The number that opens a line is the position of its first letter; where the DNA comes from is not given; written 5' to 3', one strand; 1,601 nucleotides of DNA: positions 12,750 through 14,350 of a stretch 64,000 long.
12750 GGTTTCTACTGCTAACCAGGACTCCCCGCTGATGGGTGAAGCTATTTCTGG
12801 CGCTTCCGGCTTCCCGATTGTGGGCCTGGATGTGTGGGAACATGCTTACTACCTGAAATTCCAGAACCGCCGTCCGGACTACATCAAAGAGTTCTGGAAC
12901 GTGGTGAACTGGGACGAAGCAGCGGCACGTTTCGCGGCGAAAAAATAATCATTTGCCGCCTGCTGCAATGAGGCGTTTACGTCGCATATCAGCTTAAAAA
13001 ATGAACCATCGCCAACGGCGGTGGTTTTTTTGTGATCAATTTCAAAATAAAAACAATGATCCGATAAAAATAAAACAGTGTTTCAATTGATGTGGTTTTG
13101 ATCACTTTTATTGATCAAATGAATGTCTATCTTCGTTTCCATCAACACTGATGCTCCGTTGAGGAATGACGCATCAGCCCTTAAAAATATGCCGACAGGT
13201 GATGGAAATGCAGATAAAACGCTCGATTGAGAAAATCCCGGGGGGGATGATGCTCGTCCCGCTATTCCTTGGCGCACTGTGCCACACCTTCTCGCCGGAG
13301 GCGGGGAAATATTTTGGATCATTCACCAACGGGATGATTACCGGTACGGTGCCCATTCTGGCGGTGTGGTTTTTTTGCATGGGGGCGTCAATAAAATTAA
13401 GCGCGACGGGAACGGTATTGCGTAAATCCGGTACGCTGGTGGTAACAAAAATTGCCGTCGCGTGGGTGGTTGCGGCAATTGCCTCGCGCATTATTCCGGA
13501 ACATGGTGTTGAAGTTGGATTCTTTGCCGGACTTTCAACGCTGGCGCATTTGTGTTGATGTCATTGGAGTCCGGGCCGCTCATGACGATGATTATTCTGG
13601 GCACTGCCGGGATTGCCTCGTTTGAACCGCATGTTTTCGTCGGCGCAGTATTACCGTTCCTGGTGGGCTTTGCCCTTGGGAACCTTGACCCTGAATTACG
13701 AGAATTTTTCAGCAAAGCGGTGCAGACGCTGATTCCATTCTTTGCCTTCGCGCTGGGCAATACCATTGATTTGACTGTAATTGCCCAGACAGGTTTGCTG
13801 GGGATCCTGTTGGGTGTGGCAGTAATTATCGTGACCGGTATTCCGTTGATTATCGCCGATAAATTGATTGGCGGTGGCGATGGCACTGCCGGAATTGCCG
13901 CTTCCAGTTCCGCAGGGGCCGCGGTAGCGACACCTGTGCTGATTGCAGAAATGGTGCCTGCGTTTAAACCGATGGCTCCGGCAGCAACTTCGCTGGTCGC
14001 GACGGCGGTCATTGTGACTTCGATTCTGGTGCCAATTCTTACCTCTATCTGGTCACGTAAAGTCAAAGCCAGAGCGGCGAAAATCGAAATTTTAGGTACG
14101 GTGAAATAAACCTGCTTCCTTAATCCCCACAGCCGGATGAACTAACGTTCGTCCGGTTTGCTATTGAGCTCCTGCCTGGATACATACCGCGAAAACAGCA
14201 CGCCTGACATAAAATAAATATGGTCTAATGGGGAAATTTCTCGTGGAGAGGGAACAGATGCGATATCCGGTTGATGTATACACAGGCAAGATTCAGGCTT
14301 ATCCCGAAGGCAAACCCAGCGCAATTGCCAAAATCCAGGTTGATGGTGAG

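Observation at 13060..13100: KdgR-type operator retained upstream of the broken kdgT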

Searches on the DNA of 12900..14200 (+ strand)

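Call 3: search_dna_similar(query=window:12940-14200:+, collection=ecoli_genomes, mode=near, max_rows=30, rows=spread)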
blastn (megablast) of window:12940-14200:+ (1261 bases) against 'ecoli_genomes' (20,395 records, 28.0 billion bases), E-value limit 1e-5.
Records with a match: 5426; places in all: 5430; records where one place covers at least 80% of the query: 5412.
Genomes with a match: 5425 of 5426; with a place that covers at least 80% of the query: 5412. Places per genome that has any: lowest 1, median 1, highest 2. On chromosomes: 5427 places; on plasmids: 3.
Best place of each record, by identity: >=99% 549; 95-99% 4876; 80-90% 1.
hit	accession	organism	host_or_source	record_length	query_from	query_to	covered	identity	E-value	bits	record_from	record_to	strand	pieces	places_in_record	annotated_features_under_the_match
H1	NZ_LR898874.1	Escherichia coli strain MSB1_4I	Homo sapiens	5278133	1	1261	100%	100.0%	0e+0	2329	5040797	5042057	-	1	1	kdgT: 2-keto-3-deoxygluconate permease | sodA: superoxide dismutase [Mn]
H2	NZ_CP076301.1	Escherichia coli strain Survcare321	Homo sapiens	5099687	1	1261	100%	99.2%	0e+0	2290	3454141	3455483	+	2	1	kdgT: 2-keto-3-deoxygluconate transporter | sodA: superoxide dismutase [Mn]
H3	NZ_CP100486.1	Escherichia coli strain LH85-a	Gallus gallus domesticus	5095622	1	1261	100%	99.1%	0e+0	2278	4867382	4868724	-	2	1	kdgT: 2-keto-3-deoxygluconate transporter | sodA: superoxide dismutase [Mn]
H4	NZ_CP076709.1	Escherichia coli O158:H23 strain CFIAFB20140388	missing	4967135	1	1261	100%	99.0%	0e+0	2273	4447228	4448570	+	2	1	kdgT: 2-keto-3-deoxygluconate transporter | sodA: superoxide dismutase [Mn]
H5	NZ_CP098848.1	Escherichia coli strain CUVET21-424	Canis lupus familiaris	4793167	1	1261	100%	98.9%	0e+0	2267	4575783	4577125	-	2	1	kdgT: 2-keto-3-deoxygluconate transporter | sodA: superoxide dismutase [Mn]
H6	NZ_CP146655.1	Escherichia coli strain MS 145-7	Homo sapiens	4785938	1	1261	100%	98.7%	0e+0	2251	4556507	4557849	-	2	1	kdgT: 2-keto-3-deoxygluconate transporter | sodA: superoxide dismutase [Mn]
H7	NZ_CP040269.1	Escherichia coli strain 1500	Bivalve mollusk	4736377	1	1261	100%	98.7%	0e+0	2250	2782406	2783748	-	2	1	kdgT: 2-keto-3-deoxygluconate transporter | sodA: superoxide dismutase [Mn]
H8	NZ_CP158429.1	Escherichia coli strain CDF6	Homo sapiens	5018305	1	1261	100%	98.7%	0e+0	2250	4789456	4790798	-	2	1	kdgT: 2-keto-3-deoxygluconate transporter | sodA: superoxide dismutase [Mn]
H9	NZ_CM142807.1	Escherichia coli strain GPEC617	chicken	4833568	1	1261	100%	98.7%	0e+0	2250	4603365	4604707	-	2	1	kdgT: 2-keto-3-deoxygluconate transporter | sodA: superoxide dismutase [Mn]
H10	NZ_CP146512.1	Escherichia coli strain EH53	Homo sapiens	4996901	1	1261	100%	98.6%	0e+0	2245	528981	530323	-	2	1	kdgT: 2-keto-3-deoxygluconate transporter | sodA: superoxide dismutase [Mn]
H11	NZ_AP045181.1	Escherichia coli strain JNEC-KY208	Homo sapiens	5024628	1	1261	100%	98.6%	0e+0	2245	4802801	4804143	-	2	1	kdgT: 2-keto-3-deoxygluconate transporter | sodA: superoxide dismutase [Mn]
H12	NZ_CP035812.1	Escherichia coli strain B7A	Homo sapiens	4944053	1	1261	100%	98.6%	0e+0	2243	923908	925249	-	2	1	kdgT: 2-keto-3-deoxygluconate transporter | sodA: superoxide dismutase [Mn]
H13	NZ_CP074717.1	Escherichia coli strain War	Homo sapiens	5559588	1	1261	100%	98.5%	0e+0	2237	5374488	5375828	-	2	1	kdgT: 2-keto-3-deoxygluconate transporter | sodA: superoxide dismutase [Mn]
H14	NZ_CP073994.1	Escherichia coli strain MB1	Poultry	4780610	1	1261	100%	98.4%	0e+0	2234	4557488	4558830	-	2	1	kdgT: 2-keto-3-deoxygluconate transporter | sodA: superoxide dismutase [Mn]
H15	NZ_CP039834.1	Escherichia coli O157:H7 strain MB41-1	cattle feces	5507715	1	1261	100%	98.3%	0e+0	2228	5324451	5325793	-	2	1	kdgT: 2-keto-3-deoxygluconate transporter | sodA: superoxide dismutase [Mn]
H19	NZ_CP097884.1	Escherichia coli str. K-12 substr. MG1655 strain K-12 ...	not applicable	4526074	1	1261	100%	98.3%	0e+0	2222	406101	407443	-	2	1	kdgT: 2-keto-3-deoxygluconate transporter | sodA: superoxide dismutase [Mn]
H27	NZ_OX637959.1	Escherichia coli O25b:H4-ST131 strain ST131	Homo sapiens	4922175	1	1261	100%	97.8%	0e+0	2190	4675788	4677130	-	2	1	kdgT: 2-keto-3-deoxygluconate transporter | sodA: superoxide dismutase [Mn]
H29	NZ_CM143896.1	Escherichia coli strain E24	Homo sapiens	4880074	1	1261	100%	97.6%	0e+0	2179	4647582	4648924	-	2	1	kdgT: 2-keto-3-deoxygluconate transporter | sodA: superoxide dismutase [Mn]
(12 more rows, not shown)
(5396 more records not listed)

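Call 5: get_annotated_region(hit=H19, flank=1500)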
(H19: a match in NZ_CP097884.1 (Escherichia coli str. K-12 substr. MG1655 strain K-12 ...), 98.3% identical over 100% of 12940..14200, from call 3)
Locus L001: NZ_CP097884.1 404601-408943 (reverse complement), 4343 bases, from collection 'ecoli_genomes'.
description: Escherichia coli str. K-12 substr. MG1655 strain K-12 chromosome, complete genome
organism: Escherichia coli str. K-12 substr. MG1655 strain K-12 substr. MG1655 (NCBI taxid 511145)
replicon: chromosome; assembly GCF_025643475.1
host: not applicable; source: not applicable; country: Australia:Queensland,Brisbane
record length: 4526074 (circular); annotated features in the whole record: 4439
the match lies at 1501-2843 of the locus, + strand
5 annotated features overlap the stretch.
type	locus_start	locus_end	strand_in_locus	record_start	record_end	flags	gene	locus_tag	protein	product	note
CDS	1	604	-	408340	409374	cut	rhaT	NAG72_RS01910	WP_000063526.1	L-rhamnose/proton symporter RhaT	-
CDS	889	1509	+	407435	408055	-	sodA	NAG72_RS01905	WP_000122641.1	superoxide dismutase [Mn]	-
CDS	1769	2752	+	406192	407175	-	kdgT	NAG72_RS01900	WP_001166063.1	2-keto-3-deoxygluconate transporter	-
CDS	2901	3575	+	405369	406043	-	yiiM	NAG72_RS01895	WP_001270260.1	6-hydroxyaminopurine reductase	-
CDS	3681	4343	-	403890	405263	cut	cpxA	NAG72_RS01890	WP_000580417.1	envelope stress sensor histidine kinase CpxA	-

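Call 6: get_annotated_region(hit=H1, flank=1500)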
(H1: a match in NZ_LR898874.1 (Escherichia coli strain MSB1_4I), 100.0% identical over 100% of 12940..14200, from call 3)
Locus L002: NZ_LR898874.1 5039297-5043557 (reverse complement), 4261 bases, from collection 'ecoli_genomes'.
description: Escherichia coli strain MSB1_4I isolate MSB1_4I chromosome 1, complete sequence
organism: Escherichia coli strain MSB1_4I (NCBI taxid 562)
replicon: chromosome; assembly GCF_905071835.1
host: Homo sapiens; source: rectal swab; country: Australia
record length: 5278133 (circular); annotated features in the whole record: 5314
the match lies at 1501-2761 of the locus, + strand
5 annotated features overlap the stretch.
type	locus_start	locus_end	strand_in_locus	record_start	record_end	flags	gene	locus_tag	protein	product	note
CDS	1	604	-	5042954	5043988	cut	rhaT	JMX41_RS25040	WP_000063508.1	L-rhamnose/proton symporter RhaT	-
CDS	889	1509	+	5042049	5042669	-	sodA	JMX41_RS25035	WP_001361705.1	superoxide dismutase [Mn]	-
CDS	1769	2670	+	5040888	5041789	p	kdgT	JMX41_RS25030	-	2-keto-3-deoxygluconate permease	frameshifted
CDS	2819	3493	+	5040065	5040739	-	yiiM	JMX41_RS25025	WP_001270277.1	6-hydroxyaminopurine reductase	-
CDS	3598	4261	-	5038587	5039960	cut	cpxA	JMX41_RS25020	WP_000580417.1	envelope stress sensor histidine kinase CpxA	-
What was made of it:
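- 13208..14109 (+): kdgT pseudogene. An 82-bp deletion lies between 13545 and 13546, between imperfect direct repeats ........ and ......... Call 6 (the identical allele is annotated 'frameshifted' in MSB1_4I).
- yiiM follows kdgT on the same strand after about 150 bp (calls 5, 6).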

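Call 25: search_dna_similar(query=window:13062-13096:+, collection=ecoli_genomes, mode=near, max_evalue=10, max_rows=25, rows=spread)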
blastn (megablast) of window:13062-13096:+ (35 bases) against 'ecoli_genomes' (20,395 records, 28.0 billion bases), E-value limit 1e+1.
Records with a match: 2143; places in all: 2143; records where one place covers at least 80% of the query: 2143.
Genomes with a match: 2143 of 5426; with a place that covers at least 80% of the query: 2143. Places per genome that has any: lowest 1, median 1, highest 1. On chromosomes: 2143 places; on plasmids: 0.
Best place of each record, by identity: >=99% 2120; 95-99% 23.
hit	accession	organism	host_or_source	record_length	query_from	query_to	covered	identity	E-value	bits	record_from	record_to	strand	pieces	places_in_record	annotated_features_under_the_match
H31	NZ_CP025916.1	Escherichia coli strain 120899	Homo sapiens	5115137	1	35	100%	100.0%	4e-9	66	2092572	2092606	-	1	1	none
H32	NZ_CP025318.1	Escherichia coli strain FORC_042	pork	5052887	1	35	100%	100.0%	4e-9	66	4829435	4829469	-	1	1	none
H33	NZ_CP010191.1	Escherichia coli strain M8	mouse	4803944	1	35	100%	100.0%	4e-9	66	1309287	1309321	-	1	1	none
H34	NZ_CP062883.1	Escherichia coli strain Res13-Lact-PEA06-10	Sus scrofa domesticus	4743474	1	35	100%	100.0%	4e-9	66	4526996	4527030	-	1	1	none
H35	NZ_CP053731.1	Escherichia coli strain CP55_Sichuan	pig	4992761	1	35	100%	100.0%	4e-9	66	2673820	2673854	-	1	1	none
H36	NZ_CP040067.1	Escherichia coli strain A1_181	Larus sp.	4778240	1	35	100%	100.0%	4e-9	66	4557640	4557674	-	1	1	none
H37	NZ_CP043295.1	Escherichia coli strain WCHEC040047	Homo sapiens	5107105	1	35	100%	100.0%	4e-9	66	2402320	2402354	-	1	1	none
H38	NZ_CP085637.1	Escherichia coli strain fECg99.1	pigeon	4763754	1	35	100%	100.0%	4e-9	66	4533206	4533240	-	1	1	none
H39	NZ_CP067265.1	Escherichia coli strain ABW_S38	waste water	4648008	1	35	100%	100.0%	4e-9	66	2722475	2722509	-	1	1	none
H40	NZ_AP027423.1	Escherichia coli strain EC261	Sus scrofa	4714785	1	35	100%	100.0%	4e-9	66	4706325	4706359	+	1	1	none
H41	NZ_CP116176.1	Escherichia coli strain DETEC-E601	sink countertop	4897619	1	35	100%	100.0%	4e-9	66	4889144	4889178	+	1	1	none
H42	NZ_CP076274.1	Escherichia coli strain P393-F10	Homo sapiens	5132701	1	35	100%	100.0%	4e-9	66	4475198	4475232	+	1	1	none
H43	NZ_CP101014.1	Escherichia coli strain ET5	sediment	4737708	1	35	100%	100.0%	4e-9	66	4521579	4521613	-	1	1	none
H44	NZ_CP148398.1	Escherichia coli strain Z1323HEC0009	Homo sapiens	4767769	1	35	100%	100.0%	4e-9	66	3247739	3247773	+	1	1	none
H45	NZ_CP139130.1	Escherichia coli strain YZ22PE165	Pig farm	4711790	1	35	100%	100.0%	4e-9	66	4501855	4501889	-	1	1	none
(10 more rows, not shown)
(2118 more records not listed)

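Call 26: search_dna_similar(query=L001:1623-1657:+, collection=ecoli_genomes, mode=near, max_evalue=10, max_rows=10, rows=spread)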
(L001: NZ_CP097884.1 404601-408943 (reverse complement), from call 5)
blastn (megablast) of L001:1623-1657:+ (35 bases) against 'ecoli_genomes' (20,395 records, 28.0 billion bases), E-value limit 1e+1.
Records with a match: 2257; places in all: 2257; records where one place covers at least 80% of the query: 2257.
Genomes with a match: 2257 of 5426; with a place that covers at least 80% of the query: 2257. Places per genome that has any: lowest 1, median 1, highest 1. On chromosomes: 2257 places; on plasmids: 0.
Best place of each record, by identity: >=99% 2086; 95-99% 171.
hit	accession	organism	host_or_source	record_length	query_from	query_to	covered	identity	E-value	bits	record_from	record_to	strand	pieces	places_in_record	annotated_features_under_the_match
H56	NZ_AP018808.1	Escherichia coli strain E2865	Bos taurus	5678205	1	35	100%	100.0%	4e-9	66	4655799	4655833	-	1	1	none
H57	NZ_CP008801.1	Escherichia coli KLY strain KLY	-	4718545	1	35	100%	100.0%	4e-9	66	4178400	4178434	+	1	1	none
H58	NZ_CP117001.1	Escherichia coli strain MLI108K2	Homo sapiens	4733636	1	35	100%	100.0%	4e-9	66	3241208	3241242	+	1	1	none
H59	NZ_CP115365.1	Escherichia coli strain CUVET19-1426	dog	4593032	1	35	100%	100.0%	4e-9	66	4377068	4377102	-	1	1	none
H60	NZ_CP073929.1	Escherichia coli strain MB64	Poultry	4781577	1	35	100%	100.0%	4e-9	66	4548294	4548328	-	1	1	none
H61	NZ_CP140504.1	Escherichia coli strain 2023CK-01341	Homo sapiens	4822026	1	35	100%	100.0%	4e-9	66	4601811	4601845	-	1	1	none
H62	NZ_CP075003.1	Escherichia coli strain 6817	Homo sapiens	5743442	1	35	100%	100.0%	4e-9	66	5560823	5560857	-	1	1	none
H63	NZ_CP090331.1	Escherichia coli strain ECO11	Homo sapiens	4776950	1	35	100%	100.0%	4e-9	66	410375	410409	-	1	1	none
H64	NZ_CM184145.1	Escherichia coli strain K12 MG1655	Laboratory stock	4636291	1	35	100%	100.0%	4e-9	66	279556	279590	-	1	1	none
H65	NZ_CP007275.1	Escherichia coli strain O18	-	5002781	1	32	91%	100.0%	2e-7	60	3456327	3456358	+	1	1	none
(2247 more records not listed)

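Call 27: search_dna_similar(query=window:13528-13563:+, collection=ecoli_genomes, mode=near, max_evalue=10, max_rows=25)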
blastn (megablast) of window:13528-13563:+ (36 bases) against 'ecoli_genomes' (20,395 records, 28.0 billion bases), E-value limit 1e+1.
Records with a match: 1; places in all: 1; records where one place covers at least 80% of the query: 1.
Genomes with a match: 1 of 5426; with a place that covers at least 80% of the query: 1. Places per genome that has any: lowest 1, median 1, highest 1. On chromosomes: 1 places; on plasmids: 0.
Best place of each record, by identity: >=99% 1.
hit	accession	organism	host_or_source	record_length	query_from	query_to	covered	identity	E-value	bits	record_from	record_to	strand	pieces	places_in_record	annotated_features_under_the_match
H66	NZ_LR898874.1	Escherichia coli strain MSB1_4I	Homo sapiens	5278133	1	36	100%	100.0%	1e-9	68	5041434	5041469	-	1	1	kdgT: 2-keto-3-deoxygluconate permease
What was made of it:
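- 13208..14109 (+): Call 27 (junction in 1 of 5426 genomes).
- On Recent pseudogene: The junction is in 1 of 5426 genomes (call 27).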

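Call 41: search_dna_similar(query=window:12949-14200:+, collection=ecoli_genomes, mode=near, max_rows=15, rows=best)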
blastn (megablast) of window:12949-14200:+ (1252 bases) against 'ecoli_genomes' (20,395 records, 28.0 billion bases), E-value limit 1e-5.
Records with a match: 5426; places in all: 5430; records where one place covers at least 80% of the query: 5412.
Genomes with a match: 5425 of 5426; with a place that covers at least 80% of the query: 5412. Places per genome that has any: lowest 1, median 1, highest 2. On chromosomes: 5427 places; on plasmids: 3.
Best place of each record, by identity: >=99% 549; 95-99% 4876; 80-90% 1.
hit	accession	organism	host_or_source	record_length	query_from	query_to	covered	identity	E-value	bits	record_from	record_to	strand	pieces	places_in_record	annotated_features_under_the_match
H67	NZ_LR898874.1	Escherichia coli strain MSB1_4I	Homo sapiens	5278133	1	1252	100%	100.0%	0e+0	2313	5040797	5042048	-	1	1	kdgT: 2-keto-3-deoxygluconate permease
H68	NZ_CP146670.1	Escherichia coli strain MS 21-1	Homo sapiens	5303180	1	1252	100%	99.9%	0e+0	2323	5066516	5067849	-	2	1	kdgT: 2-keto-3-deoxygluconate transporter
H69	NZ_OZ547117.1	Escherichia coli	Homo sapiens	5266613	1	1252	100%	99.8%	0e+0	2317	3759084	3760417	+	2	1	kdgT: 2-keto-3-deoxygluconate transporter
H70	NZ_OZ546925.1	Escherichia coli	Homo sapiens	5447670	1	1252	100%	99.7%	0e+0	2306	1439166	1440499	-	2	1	kdgT: 2-keto-3-deoxygluconate transporter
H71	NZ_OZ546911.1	Escherichia coli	Homo sapiens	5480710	1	1252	100%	99.7%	0e+0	2306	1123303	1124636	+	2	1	kdgT: 2-keto-3-deoxygluconate transporter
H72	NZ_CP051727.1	Escherichia coli strain SCU-111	Homo sapiens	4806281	1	1252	100%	99.6%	0e+0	2301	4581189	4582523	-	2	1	kdgT: 2-keto-3-deoxygluconate transporter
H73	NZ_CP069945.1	Escherichia coli strain FDAARGOS_1373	Homo sapiens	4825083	1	1252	100%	99.6%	0e+0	2301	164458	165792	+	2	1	kdgT: 2-keto-3-deoxygluconate transporter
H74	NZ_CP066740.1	Escherichia coli strain R12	rat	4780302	1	1252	100%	99.6%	0e+0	2301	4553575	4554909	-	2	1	kdgT: 2-keto-3-deoxygluconate transporter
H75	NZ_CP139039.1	Escherichia coli MP1 strain MP1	-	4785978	1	1252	100%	99.6%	0e+0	2301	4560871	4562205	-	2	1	kdgT: 2-keto-3-deoxygluconate transporter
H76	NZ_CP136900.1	Escherichia coli strain LI60C3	Mus musculus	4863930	1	1252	100%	99.6%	0e+0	2301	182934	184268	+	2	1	kdgT: 2-keto-3-deoxygluconate transporter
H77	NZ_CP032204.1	Escherichia coli strain AR_0013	missing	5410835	1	1252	100%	99.6%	0e+0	2301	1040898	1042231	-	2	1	kdgT: 2-keto-3-deoxygluconate transporter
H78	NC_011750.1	Escherichia coli IAI39 strain IAI39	-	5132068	1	1252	100%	99.6%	0e+0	2301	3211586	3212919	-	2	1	kdgT: 2-keto-3-deoxygluconate transporter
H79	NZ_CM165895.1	Escherichia coli strain N32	Homo sapiens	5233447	1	1252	100%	99.6%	0e+0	2301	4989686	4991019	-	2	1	kdgT: 2-keto-3-deoxygluconate transporter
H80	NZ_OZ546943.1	Escherichia coli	Homo sapiens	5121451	1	1252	100%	99.6%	0e+0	2301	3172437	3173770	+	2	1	kdgT: 2-keto-3-deoxygluconate transporter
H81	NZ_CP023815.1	Escherichia coli strain IMT16316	wild bird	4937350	1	1252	100%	99.6%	0e+0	2300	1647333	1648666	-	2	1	kdgT: 2-keto-3-deoxygluconate transporter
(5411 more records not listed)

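Call 42: search_dna_similar(query=window:13099-13133:+, collection=ecoli_genomes, mode=near, max_evalue=10, max_rows=5)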
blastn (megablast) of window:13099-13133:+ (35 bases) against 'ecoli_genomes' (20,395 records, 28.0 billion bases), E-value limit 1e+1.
Records with a match: 1044; places in all: 1044; records where one place covers at least 80% of the query: 1044.
Genomes with a match: 1044 of 5426; with a place that covers at least 80% of the query: 1044. Places per genome that has any: lowest 1, median 1, highest 1. On chromosomes: 1042 places; on plasmids: 2.
Best place of each record, by identity: >=99% 548; 95-99% 496.
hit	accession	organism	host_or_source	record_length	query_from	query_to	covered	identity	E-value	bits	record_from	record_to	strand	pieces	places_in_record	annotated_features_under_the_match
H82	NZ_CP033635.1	Escherichia coli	chicken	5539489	1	35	100%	100.0%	4e-9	66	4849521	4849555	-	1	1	none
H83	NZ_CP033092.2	Escherichia coli DSM 30083 = JCM 1649 = ATCC 11775 strain ...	-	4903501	1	35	100%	100.0%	4e-9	66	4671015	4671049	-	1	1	none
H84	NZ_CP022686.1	Escherichia coli Nissle 1917 strain Nissle 1917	Homo sapiens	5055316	1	35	100%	100.0%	4e-9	66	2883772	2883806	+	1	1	none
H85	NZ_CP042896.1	Escherichia coli strain CFSAN061771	missing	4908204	1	35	100%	100.0%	4e-9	66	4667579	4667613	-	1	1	none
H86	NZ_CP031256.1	Escherichia coli strain M16807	Homo sapiens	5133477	1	35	100%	100.0%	4e-9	66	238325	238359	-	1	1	none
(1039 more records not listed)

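Call 43: search_dna_similar(query=L001:1660-1694:+, collection=ecoli_genomes, mode=near, max_evalue=10, max_rows=5)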
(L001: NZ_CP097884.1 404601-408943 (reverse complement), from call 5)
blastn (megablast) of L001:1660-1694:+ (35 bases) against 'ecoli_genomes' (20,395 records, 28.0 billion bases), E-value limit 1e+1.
Records with a match: 4139; places in all: 4139; records where one place covers at least 80% of the query: 4139.
Genomes with a match: 4139 of 5426; with a place that covers at least 80% of the query: 4139. Places per genome that has any: lowest 1, median 1, highest 1. On chromosomes: 4139 places; on plasmids: 0.
Best place of each record, by identity: >=99% 4134; 95-99% 5.
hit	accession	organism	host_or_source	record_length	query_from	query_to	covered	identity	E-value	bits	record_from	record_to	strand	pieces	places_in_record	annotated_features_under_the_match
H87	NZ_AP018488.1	Escherichia coli O157:H7 strain PV15-279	Homo sapiens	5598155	1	35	100%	100.0%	4e-9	66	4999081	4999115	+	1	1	none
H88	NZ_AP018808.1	Escherichia coli strain E2865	Bos taurus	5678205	1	35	100%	100.0%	4e-9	66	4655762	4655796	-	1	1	none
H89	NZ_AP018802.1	Escherichia coli strain E2863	Bos taurus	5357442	1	35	100%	100.0%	4e-9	66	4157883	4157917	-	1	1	none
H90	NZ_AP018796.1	Escherichia coli strain E2855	Bos taurus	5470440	1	35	100%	100.0%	4e-9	66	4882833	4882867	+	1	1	none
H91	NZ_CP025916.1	Escherichia coli strain 120899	Homo sapiens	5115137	1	35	100%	100.0%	4e-9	66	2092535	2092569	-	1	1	none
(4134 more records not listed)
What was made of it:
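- The second hexamer exists only in a minority allele (1044 genomes against 4139, calls 42 and 43).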
